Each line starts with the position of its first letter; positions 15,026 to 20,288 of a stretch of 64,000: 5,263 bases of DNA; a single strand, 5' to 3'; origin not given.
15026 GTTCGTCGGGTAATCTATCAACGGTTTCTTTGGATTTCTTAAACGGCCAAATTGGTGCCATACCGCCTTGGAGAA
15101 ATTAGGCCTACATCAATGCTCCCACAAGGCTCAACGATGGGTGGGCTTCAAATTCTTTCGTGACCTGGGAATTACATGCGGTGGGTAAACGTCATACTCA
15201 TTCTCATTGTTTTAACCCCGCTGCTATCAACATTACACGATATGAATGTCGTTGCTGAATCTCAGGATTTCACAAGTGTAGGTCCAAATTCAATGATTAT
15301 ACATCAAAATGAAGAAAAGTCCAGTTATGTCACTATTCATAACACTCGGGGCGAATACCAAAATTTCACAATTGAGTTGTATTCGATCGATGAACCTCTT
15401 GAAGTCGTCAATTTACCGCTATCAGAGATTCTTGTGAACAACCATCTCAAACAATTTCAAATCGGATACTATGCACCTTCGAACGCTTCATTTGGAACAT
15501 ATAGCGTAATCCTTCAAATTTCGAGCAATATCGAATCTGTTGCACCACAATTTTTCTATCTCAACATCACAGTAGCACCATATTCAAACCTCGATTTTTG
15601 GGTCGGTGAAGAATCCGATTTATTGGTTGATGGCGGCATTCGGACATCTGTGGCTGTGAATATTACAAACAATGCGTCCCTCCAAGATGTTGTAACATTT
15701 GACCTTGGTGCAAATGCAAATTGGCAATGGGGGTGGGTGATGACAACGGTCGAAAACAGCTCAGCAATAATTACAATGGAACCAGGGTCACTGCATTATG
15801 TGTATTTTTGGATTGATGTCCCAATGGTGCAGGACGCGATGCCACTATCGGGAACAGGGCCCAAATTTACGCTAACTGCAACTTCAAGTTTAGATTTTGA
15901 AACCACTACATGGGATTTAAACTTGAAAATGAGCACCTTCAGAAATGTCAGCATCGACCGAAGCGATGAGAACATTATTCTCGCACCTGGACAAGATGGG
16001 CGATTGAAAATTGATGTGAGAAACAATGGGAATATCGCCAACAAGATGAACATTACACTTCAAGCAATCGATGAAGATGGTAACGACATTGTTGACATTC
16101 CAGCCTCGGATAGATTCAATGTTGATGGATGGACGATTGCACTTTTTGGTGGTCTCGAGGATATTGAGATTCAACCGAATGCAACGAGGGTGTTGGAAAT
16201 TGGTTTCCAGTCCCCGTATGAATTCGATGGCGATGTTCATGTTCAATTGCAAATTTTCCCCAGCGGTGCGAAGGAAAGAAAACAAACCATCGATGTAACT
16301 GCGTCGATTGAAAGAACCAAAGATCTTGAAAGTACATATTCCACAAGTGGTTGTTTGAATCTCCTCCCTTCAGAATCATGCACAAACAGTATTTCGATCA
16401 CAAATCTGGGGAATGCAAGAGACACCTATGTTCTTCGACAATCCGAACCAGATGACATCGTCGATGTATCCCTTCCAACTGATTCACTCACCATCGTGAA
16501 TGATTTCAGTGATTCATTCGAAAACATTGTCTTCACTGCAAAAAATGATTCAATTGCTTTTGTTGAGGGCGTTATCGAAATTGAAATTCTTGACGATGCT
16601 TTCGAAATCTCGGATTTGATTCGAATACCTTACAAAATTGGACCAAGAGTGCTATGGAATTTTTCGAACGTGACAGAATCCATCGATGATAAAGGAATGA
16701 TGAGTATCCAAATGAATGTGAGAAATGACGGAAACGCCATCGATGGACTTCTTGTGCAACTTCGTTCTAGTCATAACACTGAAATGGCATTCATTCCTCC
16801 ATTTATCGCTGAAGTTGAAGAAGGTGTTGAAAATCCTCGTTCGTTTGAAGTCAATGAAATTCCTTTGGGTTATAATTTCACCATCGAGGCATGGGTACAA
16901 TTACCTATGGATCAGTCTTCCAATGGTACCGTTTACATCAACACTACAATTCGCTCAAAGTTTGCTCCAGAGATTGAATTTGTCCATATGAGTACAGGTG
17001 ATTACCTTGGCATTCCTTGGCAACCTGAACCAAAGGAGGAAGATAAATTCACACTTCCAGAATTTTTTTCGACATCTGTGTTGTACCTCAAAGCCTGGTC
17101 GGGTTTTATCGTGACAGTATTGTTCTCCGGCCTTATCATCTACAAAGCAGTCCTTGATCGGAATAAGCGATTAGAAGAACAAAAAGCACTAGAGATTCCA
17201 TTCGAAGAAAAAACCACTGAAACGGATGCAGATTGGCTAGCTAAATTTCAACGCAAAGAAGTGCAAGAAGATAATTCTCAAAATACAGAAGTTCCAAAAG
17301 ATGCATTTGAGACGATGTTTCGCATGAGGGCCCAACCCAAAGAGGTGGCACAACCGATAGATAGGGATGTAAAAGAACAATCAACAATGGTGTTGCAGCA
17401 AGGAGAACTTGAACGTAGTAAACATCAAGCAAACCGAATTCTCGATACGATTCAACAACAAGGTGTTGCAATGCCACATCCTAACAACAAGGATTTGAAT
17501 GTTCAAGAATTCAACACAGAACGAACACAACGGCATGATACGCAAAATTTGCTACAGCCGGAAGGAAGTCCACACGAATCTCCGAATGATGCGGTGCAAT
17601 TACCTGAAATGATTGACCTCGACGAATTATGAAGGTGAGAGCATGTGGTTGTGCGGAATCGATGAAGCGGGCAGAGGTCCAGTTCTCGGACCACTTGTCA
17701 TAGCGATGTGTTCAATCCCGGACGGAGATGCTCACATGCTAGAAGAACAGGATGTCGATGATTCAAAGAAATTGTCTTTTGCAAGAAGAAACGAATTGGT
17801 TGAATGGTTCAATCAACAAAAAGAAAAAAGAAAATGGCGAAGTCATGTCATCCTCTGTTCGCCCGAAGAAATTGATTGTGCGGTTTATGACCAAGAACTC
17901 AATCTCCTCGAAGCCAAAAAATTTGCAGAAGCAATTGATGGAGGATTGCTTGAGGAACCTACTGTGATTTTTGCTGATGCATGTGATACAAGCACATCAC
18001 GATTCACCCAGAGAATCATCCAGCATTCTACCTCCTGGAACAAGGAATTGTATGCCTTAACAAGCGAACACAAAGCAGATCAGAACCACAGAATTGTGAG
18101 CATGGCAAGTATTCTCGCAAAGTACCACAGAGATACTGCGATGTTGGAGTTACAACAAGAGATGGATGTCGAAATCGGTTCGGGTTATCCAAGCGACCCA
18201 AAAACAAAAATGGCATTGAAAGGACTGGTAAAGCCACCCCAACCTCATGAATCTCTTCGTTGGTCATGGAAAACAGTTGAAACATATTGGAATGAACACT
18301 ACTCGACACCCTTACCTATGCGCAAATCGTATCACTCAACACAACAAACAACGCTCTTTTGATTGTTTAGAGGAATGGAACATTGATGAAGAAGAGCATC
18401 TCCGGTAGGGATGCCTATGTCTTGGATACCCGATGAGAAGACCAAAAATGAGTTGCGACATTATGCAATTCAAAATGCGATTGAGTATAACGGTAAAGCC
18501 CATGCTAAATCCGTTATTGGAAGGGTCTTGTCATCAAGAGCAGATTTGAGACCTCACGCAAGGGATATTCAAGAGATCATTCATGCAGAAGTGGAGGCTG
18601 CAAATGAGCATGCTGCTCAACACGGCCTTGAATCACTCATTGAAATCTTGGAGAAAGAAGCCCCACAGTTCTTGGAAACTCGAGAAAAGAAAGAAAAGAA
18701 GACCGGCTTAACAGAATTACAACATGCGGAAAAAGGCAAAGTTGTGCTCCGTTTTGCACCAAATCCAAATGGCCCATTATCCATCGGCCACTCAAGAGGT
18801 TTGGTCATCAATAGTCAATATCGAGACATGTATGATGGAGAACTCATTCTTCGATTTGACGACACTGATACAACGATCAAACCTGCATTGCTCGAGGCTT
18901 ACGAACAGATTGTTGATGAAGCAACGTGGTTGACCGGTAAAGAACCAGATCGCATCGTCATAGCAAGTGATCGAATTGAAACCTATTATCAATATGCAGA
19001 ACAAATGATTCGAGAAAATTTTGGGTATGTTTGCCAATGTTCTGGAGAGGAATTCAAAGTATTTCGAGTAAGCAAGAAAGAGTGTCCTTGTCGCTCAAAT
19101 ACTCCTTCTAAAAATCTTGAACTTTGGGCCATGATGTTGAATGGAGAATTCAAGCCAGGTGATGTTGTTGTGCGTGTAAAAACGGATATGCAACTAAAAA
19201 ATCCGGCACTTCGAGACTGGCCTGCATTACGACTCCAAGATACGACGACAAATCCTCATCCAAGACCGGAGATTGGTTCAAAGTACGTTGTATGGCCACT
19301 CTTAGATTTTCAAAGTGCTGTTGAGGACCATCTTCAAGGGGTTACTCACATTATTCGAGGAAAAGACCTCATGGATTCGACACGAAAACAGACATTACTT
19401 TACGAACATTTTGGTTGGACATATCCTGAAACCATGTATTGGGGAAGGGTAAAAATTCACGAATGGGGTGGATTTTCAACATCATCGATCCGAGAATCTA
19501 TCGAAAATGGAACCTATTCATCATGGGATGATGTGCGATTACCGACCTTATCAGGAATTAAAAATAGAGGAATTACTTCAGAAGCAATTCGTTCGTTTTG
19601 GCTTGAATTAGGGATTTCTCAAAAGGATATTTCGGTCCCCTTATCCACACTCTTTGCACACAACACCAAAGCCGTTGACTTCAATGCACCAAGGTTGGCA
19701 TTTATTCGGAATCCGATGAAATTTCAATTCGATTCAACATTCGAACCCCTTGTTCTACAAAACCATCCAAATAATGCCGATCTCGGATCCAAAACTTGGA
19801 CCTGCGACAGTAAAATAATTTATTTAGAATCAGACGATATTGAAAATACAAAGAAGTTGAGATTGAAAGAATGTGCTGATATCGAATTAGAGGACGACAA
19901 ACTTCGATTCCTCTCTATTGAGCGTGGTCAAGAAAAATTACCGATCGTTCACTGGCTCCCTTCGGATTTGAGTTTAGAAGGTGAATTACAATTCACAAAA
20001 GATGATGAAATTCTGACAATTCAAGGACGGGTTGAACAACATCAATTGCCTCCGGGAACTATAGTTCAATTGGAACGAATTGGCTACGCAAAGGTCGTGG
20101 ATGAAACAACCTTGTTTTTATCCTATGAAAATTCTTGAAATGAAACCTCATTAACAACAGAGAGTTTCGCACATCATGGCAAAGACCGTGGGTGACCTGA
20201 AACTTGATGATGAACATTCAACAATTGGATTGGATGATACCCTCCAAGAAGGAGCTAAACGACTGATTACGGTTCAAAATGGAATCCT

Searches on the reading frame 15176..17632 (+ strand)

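Call 5: search_protein_families(library=pfam, proteins=[window:15176-17632:+], max_evalue=0.001)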
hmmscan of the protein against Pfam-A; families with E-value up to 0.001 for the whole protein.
window:15176-17632:+ (818 aa): 0 families

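Call 13: search_protein_families(library=ncbifam, proteins=[window:15176-17632:+], max_evalue=1)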
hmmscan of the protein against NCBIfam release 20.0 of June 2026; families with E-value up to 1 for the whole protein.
window:15176-17632:+ (818 aa): 2 families
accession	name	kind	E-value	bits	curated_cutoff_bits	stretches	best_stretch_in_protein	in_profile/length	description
NF041740.1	choice_anch_T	equivalog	1.6e-07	30.8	70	2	242-351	130-224/259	choice-of-anchor T family protein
NF040508.1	LVIS_2131_fam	hypoth_equivalog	0.13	12.1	100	1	6-67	53-114/202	LVIS_2131 family protein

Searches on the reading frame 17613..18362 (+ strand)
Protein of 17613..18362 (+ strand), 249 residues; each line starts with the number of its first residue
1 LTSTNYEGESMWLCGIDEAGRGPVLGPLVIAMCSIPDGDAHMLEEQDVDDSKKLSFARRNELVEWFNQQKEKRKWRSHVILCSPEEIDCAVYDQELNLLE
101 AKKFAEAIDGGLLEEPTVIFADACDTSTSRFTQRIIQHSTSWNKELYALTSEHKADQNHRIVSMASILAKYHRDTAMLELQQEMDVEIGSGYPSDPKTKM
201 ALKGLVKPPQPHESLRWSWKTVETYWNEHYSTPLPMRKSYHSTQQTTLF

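Call 5: search_protein_families(library=pfam, proteins=[window:17613-18362:+], max_evalue=0.001)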
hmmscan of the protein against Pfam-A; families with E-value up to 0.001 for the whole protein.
window:17613-18362:+ (249 aa): 1 family
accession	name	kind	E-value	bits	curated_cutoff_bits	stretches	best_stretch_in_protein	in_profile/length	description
PF01351.25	RNase_HII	-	4.5e-36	125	25.8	1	14-222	1-199/199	Ribonuclease HII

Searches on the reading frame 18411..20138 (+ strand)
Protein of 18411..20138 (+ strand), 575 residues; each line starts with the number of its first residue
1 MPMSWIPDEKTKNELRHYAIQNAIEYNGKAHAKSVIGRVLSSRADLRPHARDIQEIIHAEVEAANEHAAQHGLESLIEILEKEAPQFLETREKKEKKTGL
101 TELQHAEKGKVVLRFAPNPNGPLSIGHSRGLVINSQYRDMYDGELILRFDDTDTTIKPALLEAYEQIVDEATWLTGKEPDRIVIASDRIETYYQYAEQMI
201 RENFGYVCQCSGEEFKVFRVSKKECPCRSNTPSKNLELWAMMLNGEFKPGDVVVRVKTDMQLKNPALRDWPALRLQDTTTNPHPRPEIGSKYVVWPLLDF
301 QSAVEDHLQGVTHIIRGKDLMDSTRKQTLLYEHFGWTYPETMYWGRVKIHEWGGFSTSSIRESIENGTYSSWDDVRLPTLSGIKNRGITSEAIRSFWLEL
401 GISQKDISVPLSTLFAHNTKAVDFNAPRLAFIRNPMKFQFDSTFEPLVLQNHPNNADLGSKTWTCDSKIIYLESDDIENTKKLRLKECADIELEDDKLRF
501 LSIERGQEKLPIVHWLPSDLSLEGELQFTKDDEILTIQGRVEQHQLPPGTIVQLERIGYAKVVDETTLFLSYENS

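Call 5: search_protein_families(library=pfam, proteins=[window:18411-20138:+], max_evalue=0.001)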
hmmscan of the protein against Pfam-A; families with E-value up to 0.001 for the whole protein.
window:18411-20138:+ (575 aa): 3 families
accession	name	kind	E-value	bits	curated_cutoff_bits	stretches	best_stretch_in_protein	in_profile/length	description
PF00749.27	tRNA-synt_1c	-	5.2e-57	193.6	23.4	1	110-421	1-311/314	tRNA synthetases class I (E and Q), catalytic domain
PF03950.23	tRNA-synt_1c_C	-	5.6e-08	33.3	23.9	1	426-496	1-76/91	tRNA synthetases class I (E and Q), anti-codon binding domain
PF20974.2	tRNA-synt_1c_C2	-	0.00019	22.5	23.9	0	512-562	1-68/69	tRNA synthetases class I (E and Q), anti-codon binding domain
